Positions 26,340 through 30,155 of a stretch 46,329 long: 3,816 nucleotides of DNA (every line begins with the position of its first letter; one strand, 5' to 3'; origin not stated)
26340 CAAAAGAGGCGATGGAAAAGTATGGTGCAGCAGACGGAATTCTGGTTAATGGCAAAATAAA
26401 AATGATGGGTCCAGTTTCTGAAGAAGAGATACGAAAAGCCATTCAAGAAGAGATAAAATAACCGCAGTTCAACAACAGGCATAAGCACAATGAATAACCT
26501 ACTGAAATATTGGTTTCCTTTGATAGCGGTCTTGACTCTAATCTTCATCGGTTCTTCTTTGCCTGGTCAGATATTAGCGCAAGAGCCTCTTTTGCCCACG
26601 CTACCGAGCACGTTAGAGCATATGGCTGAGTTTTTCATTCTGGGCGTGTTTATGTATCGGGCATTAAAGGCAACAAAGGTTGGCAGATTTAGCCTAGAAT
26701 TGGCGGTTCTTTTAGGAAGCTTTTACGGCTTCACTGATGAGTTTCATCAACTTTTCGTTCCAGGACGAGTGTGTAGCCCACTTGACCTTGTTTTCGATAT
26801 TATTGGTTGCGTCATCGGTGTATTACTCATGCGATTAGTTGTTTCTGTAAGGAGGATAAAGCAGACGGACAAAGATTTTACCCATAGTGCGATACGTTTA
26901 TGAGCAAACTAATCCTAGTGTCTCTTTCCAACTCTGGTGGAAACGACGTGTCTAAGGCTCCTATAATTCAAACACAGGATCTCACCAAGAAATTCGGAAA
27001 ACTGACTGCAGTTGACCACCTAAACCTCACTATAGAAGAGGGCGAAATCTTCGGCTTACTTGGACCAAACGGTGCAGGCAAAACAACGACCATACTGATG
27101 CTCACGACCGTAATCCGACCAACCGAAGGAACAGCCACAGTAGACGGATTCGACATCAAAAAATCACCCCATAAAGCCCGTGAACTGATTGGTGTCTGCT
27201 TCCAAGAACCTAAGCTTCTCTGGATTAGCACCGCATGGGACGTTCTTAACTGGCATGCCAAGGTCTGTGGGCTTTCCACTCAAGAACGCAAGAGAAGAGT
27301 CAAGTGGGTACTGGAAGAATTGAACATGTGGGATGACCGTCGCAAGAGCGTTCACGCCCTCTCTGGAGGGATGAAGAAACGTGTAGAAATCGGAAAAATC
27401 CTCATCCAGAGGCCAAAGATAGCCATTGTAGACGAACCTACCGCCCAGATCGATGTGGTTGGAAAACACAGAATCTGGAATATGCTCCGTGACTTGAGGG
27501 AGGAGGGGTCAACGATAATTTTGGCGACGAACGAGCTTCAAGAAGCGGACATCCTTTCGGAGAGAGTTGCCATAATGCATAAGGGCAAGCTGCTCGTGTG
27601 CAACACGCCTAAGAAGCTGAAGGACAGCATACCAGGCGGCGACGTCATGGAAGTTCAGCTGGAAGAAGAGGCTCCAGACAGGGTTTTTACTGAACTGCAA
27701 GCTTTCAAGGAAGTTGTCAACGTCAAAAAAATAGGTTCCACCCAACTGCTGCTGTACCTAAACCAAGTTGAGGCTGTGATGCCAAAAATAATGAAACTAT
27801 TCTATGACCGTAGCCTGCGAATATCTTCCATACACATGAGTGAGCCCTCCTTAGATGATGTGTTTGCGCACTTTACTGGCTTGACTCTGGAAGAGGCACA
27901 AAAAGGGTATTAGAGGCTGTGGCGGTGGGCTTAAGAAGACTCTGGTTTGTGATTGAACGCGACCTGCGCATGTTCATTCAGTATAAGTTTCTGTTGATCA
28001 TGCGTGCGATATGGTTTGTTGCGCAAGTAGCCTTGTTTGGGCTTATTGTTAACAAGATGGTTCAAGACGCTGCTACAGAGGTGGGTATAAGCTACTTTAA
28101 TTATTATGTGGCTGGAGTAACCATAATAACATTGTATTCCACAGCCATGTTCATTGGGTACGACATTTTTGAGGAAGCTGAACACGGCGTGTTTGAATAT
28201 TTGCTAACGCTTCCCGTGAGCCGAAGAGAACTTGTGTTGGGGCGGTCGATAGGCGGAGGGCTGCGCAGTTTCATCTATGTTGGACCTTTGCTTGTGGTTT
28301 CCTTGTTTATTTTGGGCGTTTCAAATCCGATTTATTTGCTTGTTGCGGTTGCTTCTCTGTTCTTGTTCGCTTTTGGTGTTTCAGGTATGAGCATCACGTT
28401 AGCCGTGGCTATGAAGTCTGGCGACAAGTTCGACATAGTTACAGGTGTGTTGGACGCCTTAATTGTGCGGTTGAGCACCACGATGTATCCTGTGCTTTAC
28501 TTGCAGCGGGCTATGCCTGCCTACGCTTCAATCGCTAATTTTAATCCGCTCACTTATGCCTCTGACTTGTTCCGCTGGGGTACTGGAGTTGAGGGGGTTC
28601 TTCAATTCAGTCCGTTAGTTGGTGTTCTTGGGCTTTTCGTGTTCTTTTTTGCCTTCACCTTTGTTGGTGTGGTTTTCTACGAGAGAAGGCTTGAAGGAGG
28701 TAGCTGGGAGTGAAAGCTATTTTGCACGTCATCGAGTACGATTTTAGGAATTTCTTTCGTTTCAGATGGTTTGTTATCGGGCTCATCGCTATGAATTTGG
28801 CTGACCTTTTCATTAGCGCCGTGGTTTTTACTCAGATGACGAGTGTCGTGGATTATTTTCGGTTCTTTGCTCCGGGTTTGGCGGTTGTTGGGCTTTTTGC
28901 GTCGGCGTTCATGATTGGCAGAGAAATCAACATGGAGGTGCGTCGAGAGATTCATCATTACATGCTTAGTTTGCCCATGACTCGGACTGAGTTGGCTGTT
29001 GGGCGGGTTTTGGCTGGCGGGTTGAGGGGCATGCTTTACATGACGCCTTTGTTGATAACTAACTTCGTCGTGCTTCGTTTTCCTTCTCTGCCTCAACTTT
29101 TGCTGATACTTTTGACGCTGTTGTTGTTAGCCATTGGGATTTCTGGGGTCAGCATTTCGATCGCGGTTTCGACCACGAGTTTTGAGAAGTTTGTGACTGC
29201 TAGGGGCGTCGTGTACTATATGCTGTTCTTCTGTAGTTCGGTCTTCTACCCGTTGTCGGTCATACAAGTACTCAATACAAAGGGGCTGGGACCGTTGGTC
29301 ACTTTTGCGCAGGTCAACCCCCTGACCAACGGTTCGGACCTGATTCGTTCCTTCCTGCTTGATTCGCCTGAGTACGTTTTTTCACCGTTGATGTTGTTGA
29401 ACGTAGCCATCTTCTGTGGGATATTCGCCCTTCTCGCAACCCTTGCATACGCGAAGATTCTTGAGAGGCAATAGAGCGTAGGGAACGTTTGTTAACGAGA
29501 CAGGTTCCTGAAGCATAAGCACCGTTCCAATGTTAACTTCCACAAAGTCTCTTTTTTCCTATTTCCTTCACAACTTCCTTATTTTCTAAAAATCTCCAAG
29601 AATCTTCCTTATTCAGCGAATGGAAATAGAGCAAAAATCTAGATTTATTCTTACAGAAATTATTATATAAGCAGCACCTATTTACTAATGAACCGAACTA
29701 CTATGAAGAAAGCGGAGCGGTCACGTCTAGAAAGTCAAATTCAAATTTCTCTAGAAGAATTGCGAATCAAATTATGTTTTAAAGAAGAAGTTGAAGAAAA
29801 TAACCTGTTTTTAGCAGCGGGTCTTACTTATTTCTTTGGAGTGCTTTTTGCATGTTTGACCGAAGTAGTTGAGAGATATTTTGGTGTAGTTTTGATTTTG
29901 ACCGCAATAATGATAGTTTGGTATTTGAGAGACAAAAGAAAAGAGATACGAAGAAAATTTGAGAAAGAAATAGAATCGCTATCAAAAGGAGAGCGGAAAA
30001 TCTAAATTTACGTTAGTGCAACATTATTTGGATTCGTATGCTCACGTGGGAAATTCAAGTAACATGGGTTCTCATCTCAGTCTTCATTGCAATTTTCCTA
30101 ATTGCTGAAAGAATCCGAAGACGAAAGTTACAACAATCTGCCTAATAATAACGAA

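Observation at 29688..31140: AT-rich three-ORF module of two small membrane proteins plus a TIR-like (Cap12/PycTIR-type) protein with a novel N-terminal domain: candidate defence or abortive-infection system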

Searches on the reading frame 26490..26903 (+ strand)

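Call 99: search_protein_families(library=padloc, proteins=[window:26490-26903:+], max_evalue=0.001)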
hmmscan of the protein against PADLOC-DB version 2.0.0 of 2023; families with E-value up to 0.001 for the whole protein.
window:26490-26903:+ (137 aa): 0 families

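Call 100: search_protein_families(library=pfam, proteins=[window:26490-26903:+], max_evalue=0.001)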
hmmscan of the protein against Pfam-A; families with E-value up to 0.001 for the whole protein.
window:26490-26903:+ (137 aa): 1 family
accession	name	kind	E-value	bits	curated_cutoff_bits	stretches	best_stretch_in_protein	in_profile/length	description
PF04892.17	VanZ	-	2.1e-14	54.6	30.1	1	8-117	2-125/126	VanZ like family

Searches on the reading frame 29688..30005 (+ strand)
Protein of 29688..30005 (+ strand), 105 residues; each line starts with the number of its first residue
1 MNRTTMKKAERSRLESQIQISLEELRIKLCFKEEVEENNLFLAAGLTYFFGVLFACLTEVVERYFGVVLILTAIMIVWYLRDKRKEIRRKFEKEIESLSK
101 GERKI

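Call 4: search_protein_families(library=pfam, proteins=[window:29688-30005:+], max_evalue=1)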
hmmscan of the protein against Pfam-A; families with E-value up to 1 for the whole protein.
window:29688-30005:+ (105 aa): 2 families
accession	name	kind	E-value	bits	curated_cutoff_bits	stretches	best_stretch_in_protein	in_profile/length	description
PF07332.16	Phage_holin_3_6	-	0.0019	18.6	28.4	1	40-100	39-110/116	Putative Actinobacterial Holin-X, holin superfamily III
PF14316.11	DUF4381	-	0.21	12.3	27.2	1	66-99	27-59/145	Domain of unknown function (DUF4381)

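Call 5: search_protein_families(library=padloc, proteins=[window:29688-30005:+], max_evalue=1)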
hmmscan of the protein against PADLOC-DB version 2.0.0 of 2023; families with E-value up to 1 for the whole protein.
window:29688-30005:+ (105 aa): 0 families

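Call 6: search_protein_families(library=ncbifam, proteins=[window:29688-30005:+], max_evalue=1)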
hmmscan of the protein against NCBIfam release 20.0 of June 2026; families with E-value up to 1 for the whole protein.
window:29688-30005:+ (105 aa): 2 families
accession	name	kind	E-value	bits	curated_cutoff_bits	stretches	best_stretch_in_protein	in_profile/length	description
NF008492.1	PRK11403.1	exception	0.036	14.1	130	1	39-86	10-57/112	inner membrane protein YiaB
TIGR04211.1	SH3_and_anchor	equivalog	0.062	12.9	65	1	13-59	139-185/198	TIGR04211 family SH3 domain-containing protein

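Call 8: find_homologous_proteins(query=window:29688-30005:+, max_evalue=0.01)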
Query window:29688-30005:+ (105 aa): 42 proteins with E <= 0.01 among 50 candidates.
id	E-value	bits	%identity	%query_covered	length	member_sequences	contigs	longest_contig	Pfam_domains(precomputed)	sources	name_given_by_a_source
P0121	5.1e-55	201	100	95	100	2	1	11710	-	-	-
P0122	2.7e-39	151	73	96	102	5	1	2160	-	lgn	-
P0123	9.8e-38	146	71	92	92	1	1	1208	-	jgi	-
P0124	1.2e-37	146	76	89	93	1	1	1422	-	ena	-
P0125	3.7e-37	144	74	92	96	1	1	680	-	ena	-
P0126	1.2e-36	142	85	74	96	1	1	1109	-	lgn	-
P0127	1.9e-36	142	81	77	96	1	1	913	-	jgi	-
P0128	1.1e-35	139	66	96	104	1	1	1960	-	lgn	-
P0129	1.5e-35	139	76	90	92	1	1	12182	-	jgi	-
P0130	2.5e-35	138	71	89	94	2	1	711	-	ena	-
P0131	3.6e-35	138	73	84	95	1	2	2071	-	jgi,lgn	jgi:Flp pilus assembly protein TadB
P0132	4.1e-35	137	71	94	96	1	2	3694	-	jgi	jgi:Ca2+/Na+ antiporter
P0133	6.2e-35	137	72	91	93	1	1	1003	-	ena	-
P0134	7.6e-35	137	70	92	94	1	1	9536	-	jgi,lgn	jgi:Flp pilus assembly protein TadB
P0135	1.1e-34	136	70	92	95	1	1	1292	-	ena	-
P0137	2.5e-34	135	71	89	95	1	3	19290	-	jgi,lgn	jgi:Ca2+/Na+ antiporter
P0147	2.7e-32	128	64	93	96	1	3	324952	-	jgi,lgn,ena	jgi:Ca2+/Na+ antiporter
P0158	4.5e-28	115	70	72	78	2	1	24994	-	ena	-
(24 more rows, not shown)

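Call 9: find_encoding_contigs(protein=P0147, flank=5000, max_places=3)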
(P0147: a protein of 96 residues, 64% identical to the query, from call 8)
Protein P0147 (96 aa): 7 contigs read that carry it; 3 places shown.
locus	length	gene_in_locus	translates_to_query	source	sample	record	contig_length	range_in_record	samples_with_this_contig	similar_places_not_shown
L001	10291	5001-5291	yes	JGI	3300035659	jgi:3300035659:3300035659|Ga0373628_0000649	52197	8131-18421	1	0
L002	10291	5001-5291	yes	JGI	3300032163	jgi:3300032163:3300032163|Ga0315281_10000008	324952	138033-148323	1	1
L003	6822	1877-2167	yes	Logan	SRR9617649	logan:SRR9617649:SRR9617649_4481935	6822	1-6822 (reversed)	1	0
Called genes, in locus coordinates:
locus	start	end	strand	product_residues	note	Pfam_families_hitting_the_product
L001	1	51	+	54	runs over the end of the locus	-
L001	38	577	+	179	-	PF01022:HTH_5 (weak), PF01047:MarR (weak), PF01978:TrmB (weak), PF08279:HTH_11 (weak), PF12802:MarR_2 (weak), PF13404:HTH_AsnC-type, PF13412:HTH_24, PF25213:HVO_A0261_N (weak), +2 more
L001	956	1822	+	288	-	PF00589:Phage_integrase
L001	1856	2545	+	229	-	PF10137:CAP12-PCTIR_TIR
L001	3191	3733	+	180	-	-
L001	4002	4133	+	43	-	-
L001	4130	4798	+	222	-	-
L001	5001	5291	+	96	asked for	-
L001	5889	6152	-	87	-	-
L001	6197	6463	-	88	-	-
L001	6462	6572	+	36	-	-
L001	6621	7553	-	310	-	-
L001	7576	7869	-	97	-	-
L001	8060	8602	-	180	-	-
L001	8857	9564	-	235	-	PF04055:Radical_SAM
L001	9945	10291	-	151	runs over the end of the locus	-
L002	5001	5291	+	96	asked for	-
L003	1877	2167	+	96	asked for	-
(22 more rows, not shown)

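Call 10: find_encoding_contigs(protein=P0137, flank=5000, max_places=3)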
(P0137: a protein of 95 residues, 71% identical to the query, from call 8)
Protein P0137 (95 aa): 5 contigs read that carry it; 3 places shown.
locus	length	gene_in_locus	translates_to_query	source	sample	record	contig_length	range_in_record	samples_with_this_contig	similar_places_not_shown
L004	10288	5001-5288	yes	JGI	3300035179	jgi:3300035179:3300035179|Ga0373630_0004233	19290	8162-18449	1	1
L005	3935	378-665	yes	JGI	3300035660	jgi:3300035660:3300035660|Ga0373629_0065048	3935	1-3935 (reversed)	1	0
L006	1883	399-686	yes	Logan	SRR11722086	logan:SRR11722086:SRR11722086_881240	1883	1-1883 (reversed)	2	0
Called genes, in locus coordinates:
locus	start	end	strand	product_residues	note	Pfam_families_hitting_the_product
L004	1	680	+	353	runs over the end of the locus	PF00589:Phage_integrase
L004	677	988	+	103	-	-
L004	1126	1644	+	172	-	-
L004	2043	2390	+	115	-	-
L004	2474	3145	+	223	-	-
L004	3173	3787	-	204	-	-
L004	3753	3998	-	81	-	-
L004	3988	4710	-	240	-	PF18728:HEPN_AbiV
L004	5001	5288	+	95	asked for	-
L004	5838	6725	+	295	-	-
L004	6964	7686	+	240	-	PF04102:SlyX (faint), PF25994:HH_AprE (weak)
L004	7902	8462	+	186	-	-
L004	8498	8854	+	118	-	-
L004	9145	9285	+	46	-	-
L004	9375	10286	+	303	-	PF01972:SDH_protease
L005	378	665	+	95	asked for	-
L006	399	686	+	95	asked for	-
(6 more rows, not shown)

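Call 11: find_encoding_contigs(protein=P0158, flank=5000, max_places=3)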
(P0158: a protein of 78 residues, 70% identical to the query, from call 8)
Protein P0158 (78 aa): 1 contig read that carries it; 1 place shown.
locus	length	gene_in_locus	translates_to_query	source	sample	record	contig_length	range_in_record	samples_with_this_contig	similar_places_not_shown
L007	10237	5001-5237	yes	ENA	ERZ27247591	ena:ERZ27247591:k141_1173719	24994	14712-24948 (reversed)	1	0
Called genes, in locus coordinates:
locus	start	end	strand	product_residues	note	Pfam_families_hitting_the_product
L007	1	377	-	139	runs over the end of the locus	-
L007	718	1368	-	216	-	-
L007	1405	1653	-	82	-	-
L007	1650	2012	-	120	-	-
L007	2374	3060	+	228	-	PF02481:DNA_processg_A, PF18306:LDcluster4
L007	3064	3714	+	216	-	-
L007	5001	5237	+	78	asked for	-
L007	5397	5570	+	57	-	-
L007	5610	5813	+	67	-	PF18929:DUF5678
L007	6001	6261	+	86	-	-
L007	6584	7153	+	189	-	-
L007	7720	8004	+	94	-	-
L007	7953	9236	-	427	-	-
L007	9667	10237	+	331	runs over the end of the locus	PF02195:ParB_N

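Call 46: find_related_loci(query=window:29688-30005:+, collection=viral_contigs, flank=8000)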
Query window:29688-30005:+ (105 aa) in viral_contigs; peptide patterns used: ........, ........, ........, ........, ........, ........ (x = any residue, [..] = any of these).
7 stretches matched a pattern, but none encodes a relative of the query by tblastn (E <= 1e-3).

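Call 49: find_related_loci(query=A3, collection=metagenome_contigs, flank=6000)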
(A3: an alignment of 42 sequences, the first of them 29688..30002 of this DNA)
Query A3 (105 aa) in metagenome_contigs; peptide patterns used: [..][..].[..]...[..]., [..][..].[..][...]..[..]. (x = any residue, [..] = any of these).
183 stretches matched a pattern; 22 encode a relative of the query (tblastn E <= 1e-3); 22 distinct loci.
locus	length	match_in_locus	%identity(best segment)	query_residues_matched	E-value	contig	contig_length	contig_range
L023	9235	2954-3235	74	2-98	1e-44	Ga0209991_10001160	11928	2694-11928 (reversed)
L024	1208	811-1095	70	2-102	3e-46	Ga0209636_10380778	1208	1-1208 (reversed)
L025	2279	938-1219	74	2-98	5e-44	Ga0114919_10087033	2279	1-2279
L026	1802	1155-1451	67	1-102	4e-42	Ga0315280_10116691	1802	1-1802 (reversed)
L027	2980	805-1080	67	2-98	2e-39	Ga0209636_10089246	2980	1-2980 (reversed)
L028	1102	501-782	67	2-98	9e-41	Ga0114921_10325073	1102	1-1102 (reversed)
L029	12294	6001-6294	65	1-101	8e-39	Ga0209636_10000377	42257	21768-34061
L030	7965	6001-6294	65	1-101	8e-39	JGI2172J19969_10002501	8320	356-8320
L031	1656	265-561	61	2-103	4e-39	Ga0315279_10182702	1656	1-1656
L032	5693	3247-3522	67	2-98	3e-38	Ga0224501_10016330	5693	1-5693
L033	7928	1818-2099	68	2-100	5e-38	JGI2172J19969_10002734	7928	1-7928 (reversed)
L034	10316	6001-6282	68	2-100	5e-38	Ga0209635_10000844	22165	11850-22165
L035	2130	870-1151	66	2-98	1e-37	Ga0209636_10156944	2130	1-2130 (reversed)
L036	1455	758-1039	66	2-98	4e-38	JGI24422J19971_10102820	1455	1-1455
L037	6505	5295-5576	65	2-98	2e-37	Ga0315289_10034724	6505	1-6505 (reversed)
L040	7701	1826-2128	63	1-104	2e-35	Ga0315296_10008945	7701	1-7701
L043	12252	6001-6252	55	1-92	1e-26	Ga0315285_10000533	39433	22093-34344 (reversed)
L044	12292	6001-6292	64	2-102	4e-31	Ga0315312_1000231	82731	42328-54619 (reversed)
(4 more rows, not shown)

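Call 76: search_protein_families(library=phrogs, proteins=[window:29688-30005:+], max_evalue=0.1)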
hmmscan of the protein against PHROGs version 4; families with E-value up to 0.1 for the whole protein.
window:29688-30005:+ (105 aa): 1 family
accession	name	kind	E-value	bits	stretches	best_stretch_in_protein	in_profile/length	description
phrog_14014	-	unknown function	0.065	14.2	1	14-81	50-120/162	-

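Call 93: search_protein_families(library=pfam, proteins=[L023:1915-2778:+, L029:6489-7619:-, L029:7612-9444:-, L032:3739-4398:+, L032:4457-5299:+, L034:6523-7350:-, L040:2267-3013:-, L040:4230-6437:-, L043:6358-7821:+, L043:4020-5660:-], max_evalue=0.001)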
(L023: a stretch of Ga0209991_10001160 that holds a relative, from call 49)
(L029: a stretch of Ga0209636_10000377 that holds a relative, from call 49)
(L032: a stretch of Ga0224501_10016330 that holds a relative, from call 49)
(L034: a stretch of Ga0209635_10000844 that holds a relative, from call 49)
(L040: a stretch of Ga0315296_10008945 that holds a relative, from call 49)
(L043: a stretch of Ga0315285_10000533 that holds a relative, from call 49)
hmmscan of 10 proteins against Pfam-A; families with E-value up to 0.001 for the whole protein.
L023:1915-2778:+ (287 aa): 0 families

L029:6489-7619:- (376 aa): 1 family
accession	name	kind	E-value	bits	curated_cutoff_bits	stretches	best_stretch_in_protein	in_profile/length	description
PF00850.24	Hist_deacetyl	-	3.3e-85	286.5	27.9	1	41-331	1-297/298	Histone deacetylase domain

L029:7612-9444:- (610 aa): 2 families
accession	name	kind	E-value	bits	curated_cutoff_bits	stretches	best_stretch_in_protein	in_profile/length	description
PF01314.23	AFOR_C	-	1.3e-118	396.9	27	1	222-595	5-385/385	Aldehyde ferredoxin oxidoreductase, domains 2 & 3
PF02730.20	AFOR_N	-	2.1e-75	253.3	29.8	1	6-205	1-199/199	Aldehyde ferredoxin oxidoreductase, N-terminal domain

L032:3739-4398:+ (219 aa): 0 families

L032:4457-5299:+ (280 aa): 0 families

L034:6523-7350:- (275 aa): 4 families
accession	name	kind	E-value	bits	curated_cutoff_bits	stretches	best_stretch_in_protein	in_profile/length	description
PF00589.27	Phage_integrase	-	4e-15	56.4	27.1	1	103-259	5-170/172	Phage integrase family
PF16795.10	Phage_integr_3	-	5.2e-10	39.9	27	1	100-256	3-146/161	Archaeal phage integrase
PF02899.23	Phage_int_SAM_1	-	4.8e-07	30.4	22.3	1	12-77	6-77/83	Phage integrase, N-terminal SAM-like domain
PF13495.12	Phage_int_SAM_4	-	1.1e-05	26.2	27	1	19-85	13-84/85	Phage integrase, N-terminal SAM-like domain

L040:2267-3013:- (248 aa): 0 families

L040:4230-6437:- (735 aa): 1 family
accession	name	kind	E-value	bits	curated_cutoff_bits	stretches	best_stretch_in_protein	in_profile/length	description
PF00963.24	Cohesin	-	7.1e-15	55.9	24.1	1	547-639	10-105/139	Cohesin domain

L043:6358-7821:+ (487 aa): 3 families
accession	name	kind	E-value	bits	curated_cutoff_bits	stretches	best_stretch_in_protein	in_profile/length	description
PF07470.19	Glyco_hydro_88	-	6.3e-07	29.1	26.6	1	274-413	32-153/352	Glycosyl Hydrolase Family 88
PF00404.24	Dockerin_1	-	1.6e-06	28.6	22.9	1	35-87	1-54/57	Dockerin type I domain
PF09492.16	Pec_lyase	-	5e-05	23.1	22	0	280-319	48-87/292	Pectic acid lyase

L043:4020-5660:- (546 aa): 2 families
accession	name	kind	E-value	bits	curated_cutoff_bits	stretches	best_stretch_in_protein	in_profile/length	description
PF05048.19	NosD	-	5.7e-28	98.2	23.6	2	227-363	2-133/212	Periplasmic copper-binding protein (NosD)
PF13229.12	Beta_helix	-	1.1e-14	54.8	25.9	2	221-368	12-149/158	Right handed beta helix region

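Call 94: search_protein_families(library=pfam, proteins=[L044:4780-5835:+, L044:6550-7077:+, L037:2884-4296:-, L029:5530-5907:-, L004:5838-6725:+, L004:6964-7686:+, L001:4130-4798:+, L001:6621-7631:-, L007:3064-3714:+, L040:3104-4171:-], max_evalue=0.001)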
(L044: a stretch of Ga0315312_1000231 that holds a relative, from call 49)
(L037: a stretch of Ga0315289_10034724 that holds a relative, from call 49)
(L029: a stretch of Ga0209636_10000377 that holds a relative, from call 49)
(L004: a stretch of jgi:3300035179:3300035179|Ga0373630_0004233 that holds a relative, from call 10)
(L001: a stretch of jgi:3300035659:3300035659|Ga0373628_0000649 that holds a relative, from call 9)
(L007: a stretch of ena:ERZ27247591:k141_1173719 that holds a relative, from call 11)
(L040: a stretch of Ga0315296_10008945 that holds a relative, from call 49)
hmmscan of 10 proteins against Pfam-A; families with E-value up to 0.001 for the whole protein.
L044:4780-5835:+ (351 aa): 0 families

L044:6550-7077:+ (175 aa): 1 family
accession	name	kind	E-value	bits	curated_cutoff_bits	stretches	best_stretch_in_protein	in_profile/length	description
PF14028.11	Lant_dehydr_C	-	1.9e-11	45.1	24.4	1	5-158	1-146/255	Lantibiotic biosynthesis dehydratase C-term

L037:2884-4296:- (470 aa): 0 families

L029:5530-5907:- (125 aa): 0 families

L004:5838-6725:+ (295 aa): 0 families

L004:6964-7686:+ (240 aa): 10 families
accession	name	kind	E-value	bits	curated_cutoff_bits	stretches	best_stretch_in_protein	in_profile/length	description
PF04102.17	SlyX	-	1.1e-05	26.4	30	1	100-150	5-55/67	SlyX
PF01920.25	Prefoldin_2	-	3.4e-05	24.2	27.6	1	46-139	16-103/106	Prefoldin subunit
PF16888.10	YwqH-like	-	5.6e-05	23.8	33.7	0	48-133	37-123/123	YwqH-like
PF14362.11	DUF4407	-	5.8e-05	23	31.3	1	48-146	133-229/297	Domain of unknown function (DUF4407)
PF23203.1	KIF21A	-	0.00016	21.9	28.5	0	49-123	24-101/161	KIF21A-like domain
PF05911.16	FPP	-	0.00018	20.3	40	1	41-144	691-794/871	Filament-like plant protein, long coiled-coil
PF17072.10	Spike_torovirin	-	0.00031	19.3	35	1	14-143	834-922/1272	Torovirinae spike glycoprotein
PF06810.17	Phage_scaffold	-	0.00048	20.6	35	1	100-146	36-83/170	Phage capsid assembly scaffolding protein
PF08286.16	Spc24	-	0.00051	20.7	25.3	0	103-144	2-43/109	Spc24 subunit of Ndc80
PF21300.2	LbR_Ice_bind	-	0.00078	19.9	30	1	34-122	13-96/97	Grass antifreeze beta roll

L001:4130-4798:+ (222 aa): 0 families

L001:6621-7631:- (336 aa): 0 families

L007:3064-3714:+ (216 aa): 1 family
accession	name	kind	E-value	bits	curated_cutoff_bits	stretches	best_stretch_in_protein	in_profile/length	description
PF15609.12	PRTase_2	-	0.00067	19.7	28.8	1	130-194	103-169/188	Phosphoribosyl transferase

L040:3104-4171:- (355 aa): 1 family
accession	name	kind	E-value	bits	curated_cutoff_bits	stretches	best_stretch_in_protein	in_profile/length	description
PF00963.24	Cohesin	-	0.0006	20.5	24.1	0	51-142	16-105/139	Cohesin domain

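Call 102: find_related_loci(query=A3, collection=viral_contigs, flank=8000)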
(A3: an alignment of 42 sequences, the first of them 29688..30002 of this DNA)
Query A3 (105 aa) in viral_contigs; peptide patterns used: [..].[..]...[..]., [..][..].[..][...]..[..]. (x = any residue, [..] = any of these).
50 stretches matched a pattern, but none encodes a relative of the query by tblastn (E <= 1e-3).
